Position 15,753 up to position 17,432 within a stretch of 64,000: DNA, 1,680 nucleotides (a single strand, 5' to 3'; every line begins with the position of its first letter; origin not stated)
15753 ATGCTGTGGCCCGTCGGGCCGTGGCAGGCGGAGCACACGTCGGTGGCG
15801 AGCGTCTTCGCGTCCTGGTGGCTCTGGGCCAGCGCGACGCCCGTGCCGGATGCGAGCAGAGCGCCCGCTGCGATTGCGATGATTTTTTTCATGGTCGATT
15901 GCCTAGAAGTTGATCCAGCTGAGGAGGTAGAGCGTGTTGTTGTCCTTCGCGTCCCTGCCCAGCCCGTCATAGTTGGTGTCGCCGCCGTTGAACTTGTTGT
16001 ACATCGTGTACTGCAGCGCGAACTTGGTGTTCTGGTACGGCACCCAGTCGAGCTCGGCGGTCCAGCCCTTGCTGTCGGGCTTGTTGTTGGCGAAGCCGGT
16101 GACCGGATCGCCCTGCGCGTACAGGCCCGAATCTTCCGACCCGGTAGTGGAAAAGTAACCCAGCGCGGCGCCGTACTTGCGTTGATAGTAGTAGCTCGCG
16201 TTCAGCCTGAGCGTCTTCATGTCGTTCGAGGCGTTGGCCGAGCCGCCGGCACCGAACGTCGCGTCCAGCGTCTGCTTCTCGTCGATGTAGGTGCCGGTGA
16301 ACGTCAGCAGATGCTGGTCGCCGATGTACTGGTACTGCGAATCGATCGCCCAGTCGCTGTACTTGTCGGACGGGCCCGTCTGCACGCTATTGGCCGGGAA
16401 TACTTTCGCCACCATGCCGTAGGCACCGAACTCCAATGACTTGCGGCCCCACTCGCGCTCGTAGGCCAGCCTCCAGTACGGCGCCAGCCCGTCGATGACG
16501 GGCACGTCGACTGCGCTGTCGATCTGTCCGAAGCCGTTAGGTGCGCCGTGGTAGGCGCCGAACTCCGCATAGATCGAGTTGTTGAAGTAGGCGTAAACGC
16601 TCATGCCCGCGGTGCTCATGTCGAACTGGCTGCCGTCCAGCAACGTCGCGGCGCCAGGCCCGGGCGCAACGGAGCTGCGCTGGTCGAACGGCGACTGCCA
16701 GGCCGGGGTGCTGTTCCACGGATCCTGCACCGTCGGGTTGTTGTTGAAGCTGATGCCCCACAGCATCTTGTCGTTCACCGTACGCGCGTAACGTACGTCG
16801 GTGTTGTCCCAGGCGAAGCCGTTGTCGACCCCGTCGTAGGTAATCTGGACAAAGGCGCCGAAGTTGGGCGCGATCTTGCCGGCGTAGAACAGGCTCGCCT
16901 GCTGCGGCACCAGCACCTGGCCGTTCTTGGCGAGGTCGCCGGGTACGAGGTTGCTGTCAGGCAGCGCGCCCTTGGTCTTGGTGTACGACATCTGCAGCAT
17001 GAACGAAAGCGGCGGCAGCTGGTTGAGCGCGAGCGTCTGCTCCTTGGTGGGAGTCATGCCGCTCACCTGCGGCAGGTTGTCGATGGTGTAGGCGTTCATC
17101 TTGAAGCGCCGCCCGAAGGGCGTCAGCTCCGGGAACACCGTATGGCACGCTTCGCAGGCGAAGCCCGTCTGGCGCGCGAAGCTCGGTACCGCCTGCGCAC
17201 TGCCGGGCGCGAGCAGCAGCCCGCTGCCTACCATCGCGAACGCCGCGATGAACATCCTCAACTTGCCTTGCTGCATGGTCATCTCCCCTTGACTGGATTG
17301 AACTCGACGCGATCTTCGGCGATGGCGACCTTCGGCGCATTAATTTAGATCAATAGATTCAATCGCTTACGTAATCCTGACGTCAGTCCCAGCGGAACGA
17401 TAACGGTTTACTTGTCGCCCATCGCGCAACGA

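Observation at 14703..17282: Cyc2-like fused cytochrome-porin + diheme c4 + BamE-like protein: candidate outer-membrane electron conduit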

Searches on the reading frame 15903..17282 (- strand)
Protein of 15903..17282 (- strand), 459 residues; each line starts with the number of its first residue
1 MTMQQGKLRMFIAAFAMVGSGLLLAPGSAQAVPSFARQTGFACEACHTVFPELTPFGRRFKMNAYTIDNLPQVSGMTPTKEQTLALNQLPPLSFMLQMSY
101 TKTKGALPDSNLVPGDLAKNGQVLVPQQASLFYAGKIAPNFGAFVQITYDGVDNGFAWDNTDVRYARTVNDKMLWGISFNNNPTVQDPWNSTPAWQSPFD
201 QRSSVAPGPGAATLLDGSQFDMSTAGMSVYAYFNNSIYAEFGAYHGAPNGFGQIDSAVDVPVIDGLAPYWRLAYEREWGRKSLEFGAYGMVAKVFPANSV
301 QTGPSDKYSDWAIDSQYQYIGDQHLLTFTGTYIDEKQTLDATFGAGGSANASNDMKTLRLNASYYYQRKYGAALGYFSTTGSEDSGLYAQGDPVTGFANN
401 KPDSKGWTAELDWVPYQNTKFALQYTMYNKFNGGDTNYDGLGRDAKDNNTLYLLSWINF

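Call 3: search_protein_families(library=pfam, proteins=[window:15903-17282:-], max_evalue=1)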
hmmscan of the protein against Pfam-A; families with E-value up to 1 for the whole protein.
window:15903-17282:- (459 aa): 1 family
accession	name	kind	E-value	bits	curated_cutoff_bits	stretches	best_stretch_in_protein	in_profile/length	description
PF08997.15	UCR_6-4kD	-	0.15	12.5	24.5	1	407-422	38-53/55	Ubiquinol-cytochrome C reductase complex, 6.4kD protein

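Call 4: search_protein_families(library=ncbifam, proteins=[window:15903-17282:-], max_evalue=1)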
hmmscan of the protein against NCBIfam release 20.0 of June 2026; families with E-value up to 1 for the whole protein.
window:15903-17282:- (459 aa): 0 families

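Call 5: find_homologous_proteins(query=window:15903-17282:-, max_evalue=0.001)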
Query window:15903-17282:- (459 aa): 7844 proteins with E <= 0.001 among 8000 candidates; the best 120 are listed.
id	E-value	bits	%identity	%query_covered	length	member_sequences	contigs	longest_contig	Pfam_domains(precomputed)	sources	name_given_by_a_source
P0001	0.0e+0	1059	100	100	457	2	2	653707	-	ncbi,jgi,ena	-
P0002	8.1e-290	979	91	100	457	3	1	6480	-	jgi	jgi:hypothetical protein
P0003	1.5e-278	942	88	100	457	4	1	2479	-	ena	-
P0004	1.0e-269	913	86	100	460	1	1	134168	-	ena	-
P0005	3.1e-268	908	86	100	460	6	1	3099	-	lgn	-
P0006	7.4e-268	907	85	100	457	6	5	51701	-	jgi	jgi:hypothetical protein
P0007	4.3e-267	904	86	100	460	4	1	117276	-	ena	-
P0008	4.5e-267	904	87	100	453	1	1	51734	-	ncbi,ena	-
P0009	1.5e-266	902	85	99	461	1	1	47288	-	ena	-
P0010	9.0e-261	883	84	100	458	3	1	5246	-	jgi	jgi:hypothetical protein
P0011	4.8e-257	871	82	100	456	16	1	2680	-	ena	-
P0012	2.5e-255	865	83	100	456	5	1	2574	-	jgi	-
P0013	7.0e-254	861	81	100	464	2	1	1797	-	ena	-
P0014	1.6e-251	853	82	100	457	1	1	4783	-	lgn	-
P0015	5.0e-248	841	80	100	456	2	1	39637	-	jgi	-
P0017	5.3e-229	779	73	100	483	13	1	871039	-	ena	-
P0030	1.3e-219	748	72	100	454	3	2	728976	-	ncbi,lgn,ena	-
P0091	5.5e-194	663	65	99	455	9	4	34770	-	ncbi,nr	ncbi:MAG: cytochrome C [Xanthomonadaceae bacterium]|nr:cytochrome C [Xanthomonadaceae bacterium] MDE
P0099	2.1e-189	648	62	100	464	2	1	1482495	-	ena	-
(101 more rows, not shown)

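Call 15: search_solved_structures(query=A1, max_evalue=10, show_alignments=2)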
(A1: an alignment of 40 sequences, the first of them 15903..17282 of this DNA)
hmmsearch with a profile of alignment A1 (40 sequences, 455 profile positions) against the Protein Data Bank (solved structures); distinct sequences matched with E-value up to 10: 1.
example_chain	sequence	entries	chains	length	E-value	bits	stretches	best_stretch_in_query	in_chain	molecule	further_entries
5zzu_A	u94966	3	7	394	0.07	15.2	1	32-100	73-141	Phosphoethanolamine transferase EptC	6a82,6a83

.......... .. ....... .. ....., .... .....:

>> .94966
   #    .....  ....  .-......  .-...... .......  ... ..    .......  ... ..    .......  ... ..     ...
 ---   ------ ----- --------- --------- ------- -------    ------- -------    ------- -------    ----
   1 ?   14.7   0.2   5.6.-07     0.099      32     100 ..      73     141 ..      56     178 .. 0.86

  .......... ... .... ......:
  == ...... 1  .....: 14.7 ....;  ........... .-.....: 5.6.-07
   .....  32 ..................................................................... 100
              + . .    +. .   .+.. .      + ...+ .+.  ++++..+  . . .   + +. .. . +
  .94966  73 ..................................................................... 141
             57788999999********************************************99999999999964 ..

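Call 17: predict_structure(alignment_id=A1)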
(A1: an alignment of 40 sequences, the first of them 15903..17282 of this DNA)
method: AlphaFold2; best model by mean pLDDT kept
length: 459 residues; sequences in the alignment: 40
mean_pLDDT: 61.4   pTM: 0.66
mean pLDDT of the five models: 61.4, 60.2, 56.5, 56.4, 51.2
residues with pLDDT >= 90: 0; 70-90: 179; 50-70: 137; < 50: 143
segments of 3 or more residues with pLDDT < 50: 1-4, 25-59, 68-89, 105-118, 183-220, 249-258, 391-403, 431-436
pLDDT, mean of each block of 10 residues (from residue 1): 56 68 45 29 36 41 50 36 38 64 44 46 65 66 71 65 77 82 41 35 36 41 71 83 68 42 79 81 80 72 80 81 80 83 80 81 79 77 64 43 57 63 66 48 62 72
secondary structure, 60 per line:
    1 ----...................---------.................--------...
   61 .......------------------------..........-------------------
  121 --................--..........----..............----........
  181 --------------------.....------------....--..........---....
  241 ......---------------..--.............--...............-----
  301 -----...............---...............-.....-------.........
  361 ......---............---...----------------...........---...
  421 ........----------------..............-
elements in order: H5-23 H33-49 E58-67 E92-101 E123-138 E141-150 E155-168 E173-180 H201-205 H218-221 E224-233 E237-246 E266-278 E281-295 E306-320 E324-338 H340-344 E352-366 E370-381 E404-414 E418-428 H445-448 E449-458

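Call 25: find_encoding_contigs(protein=P0001, flank=10000, max_places=4)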
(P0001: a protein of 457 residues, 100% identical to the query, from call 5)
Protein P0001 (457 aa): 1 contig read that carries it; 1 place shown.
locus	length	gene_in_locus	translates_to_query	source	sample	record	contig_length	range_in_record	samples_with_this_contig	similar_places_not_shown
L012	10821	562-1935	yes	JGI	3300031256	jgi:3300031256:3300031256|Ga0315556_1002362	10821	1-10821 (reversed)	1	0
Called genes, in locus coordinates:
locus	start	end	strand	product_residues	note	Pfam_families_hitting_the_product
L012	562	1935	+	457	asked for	-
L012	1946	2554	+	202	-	PF00034:Cytochrom_C, PF13442:Cytochrome_CBB3 (faint), PF00034:Cytochrom_C (weak)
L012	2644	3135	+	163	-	PF08954:Trimer_CC (faint)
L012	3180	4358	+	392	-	PF01546:Peptidase_M20, PF07687:M20_dimer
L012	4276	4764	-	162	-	PF01220:DHquinase_II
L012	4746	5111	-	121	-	-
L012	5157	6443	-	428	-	PF26769:HAMP_PhoQ, PF00512:HisKA, PF02518:HATPase_c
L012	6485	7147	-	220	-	PF00072:Response_reg, PF00486:Trans_reg_C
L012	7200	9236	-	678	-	PF09335:VTT_dom, PF01569:PAP2, PF14067:LssY_C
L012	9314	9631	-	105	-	PF03413:PepSY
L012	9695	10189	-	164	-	PF13511:DUF4124 (weak)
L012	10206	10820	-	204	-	?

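Call 28: find_encoding_contigs(protein=P0017, flank=8000, max_places=2)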
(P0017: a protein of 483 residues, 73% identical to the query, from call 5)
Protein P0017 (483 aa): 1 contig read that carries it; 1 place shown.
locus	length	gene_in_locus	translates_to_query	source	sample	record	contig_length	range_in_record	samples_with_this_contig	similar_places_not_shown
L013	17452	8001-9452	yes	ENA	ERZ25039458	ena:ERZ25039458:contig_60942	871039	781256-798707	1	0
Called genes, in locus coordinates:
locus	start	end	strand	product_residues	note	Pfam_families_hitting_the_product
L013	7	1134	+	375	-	PF13660:DUF4147, PF05161:MOFRL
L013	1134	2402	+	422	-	PF04389:Peptidase_M28 (weak), PF01546:Peptidase_M20, PF07687:M20_dimer (weak)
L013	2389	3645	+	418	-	PF01546:Peptidase_M20, PF07687:M20_dimer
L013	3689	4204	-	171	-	PF09349:OHCU_decarbox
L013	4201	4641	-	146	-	-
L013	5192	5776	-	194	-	PF01814:Hemerythrin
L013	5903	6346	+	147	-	PF00582:Usp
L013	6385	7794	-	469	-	PF04055:Radical_SAM, PF06969:HemN_C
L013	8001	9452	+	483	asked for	-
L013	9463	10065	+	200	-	PF00034:Cytochrom_C (weak), PF13442:Cytochrome_CBB3 (weak), PF00034:Cytochrom_C (weak)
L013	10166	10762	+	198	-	-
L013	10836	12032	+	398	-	PF05940:NnrS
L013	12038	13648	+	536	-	PF05231:MASE1, PF00512:HisKA, PF02518:HATPase_c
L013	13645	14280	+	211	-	PF00072:Response_reg, PF08281:Sigma70_r4_2, PF00196:GerE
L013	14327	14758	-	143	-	PF00582:Usp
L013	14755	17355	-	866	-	PF00690:Cation_ATPase_N, PF00122:E1-E2_ATPase, PF00702:Hydrolase, PF13246:Cation_ATPase, PF00689:Cation_ATPase_C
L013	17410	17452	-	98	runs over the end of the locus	-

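Call 29: find_encoding_contigs(protein=P0099, flank=8000, max_places=2)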
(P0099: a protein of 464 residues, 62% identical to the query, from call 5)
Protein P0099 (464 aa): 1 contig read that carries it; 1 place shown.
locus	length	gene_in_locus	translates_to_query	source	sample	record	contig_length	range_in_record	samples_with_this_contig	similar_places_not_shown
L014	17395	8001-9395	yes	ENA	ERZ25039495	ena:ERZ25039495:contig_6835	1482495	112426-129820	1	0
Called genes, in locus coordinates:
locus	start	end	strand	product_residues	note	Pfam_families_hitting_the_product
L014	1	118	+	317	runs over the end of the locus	PF00561:Abhydrolase_1, PF12146:Hydrolase_4, PF12697:Abhydrolase_6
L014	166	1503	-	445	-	PF00072:Response_reg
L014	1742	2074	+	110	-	-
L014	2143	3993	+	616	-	PF00743:FMO-like, PF01266:DAO (faint), PF07992:Pyr_redox_2, PF13450:NAD_binding_8 (weak), PF13454:NAD_binding_9 (faint), PF13738:Pyr_redox_3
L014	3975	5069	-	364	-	PF00296:Bac_luciferase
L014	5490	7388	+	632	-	PF05257:CHAP, PF03738:GSP_synth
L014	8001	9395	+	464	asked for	-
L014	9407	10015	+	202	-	PF00034:Cytochrom_C (weak), PF13442:Cytochrome_CBB3 (weak), PF00034:Cytochrom_C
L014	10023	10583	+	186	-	-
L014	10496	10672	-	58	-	-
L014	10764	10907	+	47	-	-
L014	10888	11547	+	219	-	PF00072:Response_reg, PF00486:Trans_reg_C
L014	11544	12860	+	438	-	PF08521:2CSK_N (weak), PF26769:HAMP_PhoQ, PF00512:HisKA, PF13581:HATPase_c_2 (weak), PF02518:HATPase_c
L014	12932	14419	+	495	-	PF00089:Trypsin, PF10459:Peptidase_S46 (faint), PF13365:Trypsin_2, PF00595:PDZ, PF13180:PDZ_2, PF17820:PDZ_6, PF13180:PDZ_2, PF17820:PDZ_6, +1 more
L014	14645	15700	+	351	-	PF21320:WHD_Rv2258c, PF00891:Methyltransf_2 (weak), PF13489:Methyltransf_23, PF05175:MTS (weak), PF08241:Methyltransf_11, PF08242:Methyltransf_12, PF13649:Methyltransf_25, PF13847:Methyltransf_31, +1 more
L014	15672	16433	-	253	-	-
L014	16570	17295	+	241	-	PF00106:adh_short, PF08659:KR (faint), PF13561:adh_short_C2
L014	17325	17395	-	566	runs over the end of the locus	PF02129:Peptidase_S15, PF08530:PepX_C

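Call 30: find_encoding_contigs(protein=P0091, flank=8000, max_places=2)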
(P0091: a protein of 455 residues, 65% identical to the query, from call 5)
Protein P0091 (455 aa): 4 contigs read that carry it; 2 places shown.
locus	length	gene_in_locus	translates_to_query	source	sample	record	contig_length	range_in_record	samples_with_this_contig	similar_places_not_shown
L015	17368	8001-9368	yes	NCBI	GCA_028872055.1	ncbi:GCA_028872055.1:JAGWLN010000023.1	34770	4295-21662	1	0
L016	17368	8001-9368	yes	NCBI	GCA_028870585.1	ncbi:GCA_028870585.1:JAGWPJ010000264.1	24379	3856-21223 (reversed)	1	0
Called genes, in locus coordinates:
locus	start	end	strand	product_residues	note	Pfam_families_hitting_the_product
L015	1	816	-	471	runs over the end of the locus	PF07731:Cu-oxidase_2 (faint), PF07732:Cu-oxidase_3, PF00034:Cytochrom_C, PF13442:Cytochrome_CBB3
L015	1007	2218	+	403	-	PF13372:Alginate_exp (weak)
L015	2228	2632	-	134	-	PF04247:SirB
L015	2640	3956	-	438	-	PF05940:NnrS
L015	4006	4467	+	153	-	-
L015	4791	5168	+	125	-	PF00216:Bac_DNA_binding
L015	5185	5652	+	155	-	PF13560:HTH_31 (weak), PF01381:HTH_3, PF07022:Phage_CI_repr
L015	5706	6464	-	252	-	PF00027:cNMP_binding, PF13545:HTH_Crp_2, PF00325:Crp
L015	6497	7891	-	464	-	PF04055:Radical_SAM, PF06969:HemN_C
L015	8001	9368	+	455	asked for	-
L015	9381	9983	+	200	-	PF00034:Cytochrom_C (weak), PF13442:Cytochrome_CBB3 (weak), PF00034:Cytochrom_C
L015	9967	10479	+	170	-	-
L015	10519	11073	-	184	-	PF01661:Macro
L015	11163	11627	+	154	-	PF01047:MarR, PF12802:MarR_2, PF13412:HTH_24 (weak), PF13463:HTH_27 (weak)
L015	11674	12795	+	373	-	PF25919:BSH_CusB (faint), PF25997:BSH_YhbJ (faint), PF25917:BSH_RND, PF25973:BSH_CzcB (weak), PF25954:Beta-barrel_RND_2 (weak), PF25963:Beta-barrel_AAEA, PF25990:Beta-barrel_YknX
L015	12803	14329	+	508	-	PF00083:Sugar_tr, PF07690:MFS_1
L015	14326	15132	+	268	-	PF08032:SpoU_sub_bind, PF00588:SpoU_methylase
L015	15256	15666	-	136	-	PF01741:MscL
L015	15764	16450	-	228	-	PF01557:FAA_hydrolase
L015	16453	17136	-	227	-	PF12158:DUF3592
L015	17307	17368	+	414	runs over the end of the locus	PF25917:BSH_RND, PF25973:BSH_CzcB, PF25885:HH_EMRA (faint), PF25876:HH_MFP_RND, PF25954:Beta-barrel_RND_2, PF25989:YknX_C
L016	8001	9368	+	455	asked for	-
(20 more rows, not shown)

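Call 39: find_related_loci(query=A1, collection=metagenome_contigs, flank=6000)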
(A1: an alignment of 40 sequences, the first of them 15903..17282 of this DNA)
Query A1 (459 aa) in metagenome_contigs; peptide patterns used: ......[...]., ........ (x = any residue, [..] = any of these).
600 stretches matched a pattern (row limit reached: there are more); 583 encode a relative of the query (tblastn E <= 1e-3); the best 80 are kept; 80 distinct loci.
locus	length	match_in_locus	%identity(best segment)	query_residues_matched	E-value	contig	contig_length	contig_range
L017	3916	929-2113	84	65-459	0e+0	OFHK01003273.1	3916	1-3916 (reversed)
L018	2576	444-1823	69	2-459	0e+0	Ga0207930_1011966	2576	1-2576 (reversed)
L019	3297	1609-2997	68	1-459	0e+0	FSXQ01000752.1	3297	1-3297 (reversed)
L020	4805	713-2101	68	1-459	0e+0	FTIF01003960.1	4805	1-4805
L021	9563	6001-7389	66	1-459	0e+0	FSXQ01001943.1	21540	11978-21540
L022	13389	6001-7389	66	1-459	0e+0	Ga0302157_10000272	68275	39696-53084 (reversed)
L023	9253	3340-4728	66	1-459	0e+0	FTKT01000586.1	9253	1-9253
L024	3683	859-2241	60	23-459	0e+0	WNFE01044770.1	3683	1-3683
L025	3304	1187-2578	59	1-459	0e+0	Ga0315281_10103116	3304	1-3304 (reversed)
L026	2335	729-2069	60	23-459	0e+0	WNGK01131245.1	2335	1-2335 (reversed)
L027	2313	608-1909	58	30-459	2e-179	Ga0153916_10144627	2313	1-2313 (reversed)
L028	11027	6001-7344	57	28-459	2e-166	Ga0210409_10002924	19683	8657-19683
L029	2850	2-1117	68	82-459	4e-176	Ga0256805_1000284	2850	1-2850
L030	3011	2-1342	57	22-459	1e-173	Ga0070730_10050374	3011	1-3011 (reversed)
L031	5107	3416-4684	59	23-459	1e-166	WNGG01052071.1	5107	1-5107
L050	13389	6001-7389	50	7-459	4e-144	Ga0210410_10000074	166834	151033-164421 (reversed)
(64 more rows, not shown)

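Call 60: find_encoding_contigs(protein=P0004, flank=6000, max_places=1)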
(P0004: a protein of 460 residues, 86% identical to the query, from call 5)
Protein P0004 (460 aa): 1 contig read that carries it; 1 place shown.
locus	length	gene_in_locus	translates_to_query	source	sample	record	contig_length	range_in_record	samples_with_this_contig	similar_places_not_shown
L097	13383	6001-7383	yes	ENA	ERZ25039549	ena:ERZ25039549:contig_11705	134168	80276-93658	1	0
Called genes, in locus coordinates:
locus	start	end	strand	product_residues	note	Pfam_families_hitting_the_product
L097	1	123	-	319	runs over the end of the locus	PF00248:Aldo_ket_red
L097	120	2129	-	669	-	PF07969:Amidohydro_3, PF01979:Amidohydro_1 (weak)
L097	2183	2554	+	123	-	PF00106:adh_short, PF13561:adh_short_C2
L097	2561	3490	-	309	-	PF02826:2-Hacid_dh_C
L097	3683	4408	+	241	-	PF04444:Dioxygenase_N, PF00775:Dioxygenase_C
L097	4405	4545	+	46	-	-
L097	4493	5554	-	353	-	PF00034:Cytochrom_C (faint), PF13442:Cytochrome_CBB3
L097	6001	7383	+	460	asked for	-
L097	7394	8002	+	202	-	PF00034:Cytochrom_C (weak), PF13442:Cytochrome_CBB3 (faint), PF00034:Cytochrom_C (weak)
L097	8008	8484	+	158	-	-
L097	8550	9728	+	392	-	PF01546:Peptidase_M20, PF07687:M20_dimer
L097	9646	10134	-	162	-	PF01220:DHquinase_II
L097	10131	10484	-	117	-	PF00190:Cupin_1, PF07883:Cupin_2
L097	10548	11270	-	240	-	PF00175:NAD_binding_1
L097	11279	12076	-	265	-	PF02649:GCHY-1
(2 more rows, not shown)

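Call 61: find_encoding_contigs(protein=P0008, flank=6000, max_places=1)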
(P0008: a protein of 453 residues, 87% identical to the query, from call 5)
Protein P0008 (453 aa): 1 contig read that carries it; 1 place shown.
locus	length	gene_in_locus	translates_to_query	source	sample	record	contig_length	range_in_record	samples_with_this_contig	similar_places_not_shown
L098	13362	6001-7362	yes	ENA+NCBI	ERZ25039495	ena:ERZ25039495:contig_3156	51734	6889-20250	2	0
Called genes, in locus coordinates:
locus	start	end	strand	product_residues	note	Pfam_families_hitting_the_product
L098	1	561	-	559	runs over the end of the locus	PF07969:Amidohydro_3, PF01979:Amidohydro_1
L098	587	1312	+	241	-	PF00106:adh_short, PF13561:adh_short_C2, PF23441:SDR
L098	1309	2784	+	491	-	PF00924:MS_channel_2nd, PF00027:cNMP_binding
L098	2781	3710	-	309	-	PF02826:2-Hacid_dh_C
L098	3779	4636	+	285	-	PF04444:Dioxygenase_N, PF00775:Dioxygenase_C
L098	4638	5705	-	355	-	PF00034:Cytochrom_C (faint), PF13442:Cytochrome_CBB3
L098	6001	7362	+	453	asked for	-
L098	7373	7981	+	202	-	PF00034:Cytochrom_C, PF13442:Cytochrome_CBB3 (weak)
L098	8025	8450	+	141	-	PF04355:BamE (weak)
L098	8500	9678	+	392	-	PF01546:Peptidase_M20, PF07687:M20_dimer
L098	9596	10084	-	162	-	PF01220:DHquinase_II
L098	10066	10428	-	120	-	-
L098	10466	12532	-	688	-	PF09335:VTT_dom, PF01569:PAP2, PF14067:LssY_C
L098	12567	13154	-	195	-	PF13649:Methyltransf_25, PF08241:Methyltransf_11 (weak)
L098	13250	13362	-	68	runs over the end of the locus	-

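Call 62: find_encoding_contigs(protein=P0030, flank=6000, max_places=1)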
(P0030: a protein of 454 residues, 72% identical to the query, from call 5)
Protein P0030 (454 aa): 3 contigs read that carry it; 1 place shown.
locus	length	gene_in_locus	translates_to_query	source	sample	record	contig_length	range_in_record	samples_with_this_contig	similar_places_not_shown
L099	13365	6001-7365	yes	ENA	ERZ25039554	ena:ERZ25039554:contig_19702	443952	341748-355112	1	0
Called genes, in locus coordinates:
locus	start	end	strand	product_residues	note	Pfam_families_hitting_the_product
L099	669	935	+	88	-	-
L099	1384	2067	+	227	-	PF02518:HATPase_c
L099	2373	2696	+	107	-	PF01627:Hpt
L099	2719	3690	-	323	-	PF00378:ECH_1, PF16113:ECH_2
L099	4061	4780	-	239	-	PF04376:ATE_N, PF04377:ATE_C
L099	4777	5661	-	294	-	PF03588:Leu_Phe_trans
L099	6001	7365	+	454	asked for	-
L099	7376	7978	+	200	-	PF00034:Cytochrom_C, PF13442:Cytochrome_CBB3 (weak), PF00034:Cytochrom_C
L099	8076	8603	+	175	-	-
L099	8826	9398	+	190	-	PF03352:Adenine_glyco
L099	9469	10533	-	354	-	PF00753:Lactamase_B (faint), PF23023:Anti-Pycsar_Apyc1, PF12706:Lactamase_B_2 (weak)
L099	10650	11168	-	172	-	PF13924:Lipocalin_5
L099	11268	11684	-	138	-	-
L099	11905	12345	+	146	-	PF01614:IclR_C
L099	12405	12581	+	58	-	-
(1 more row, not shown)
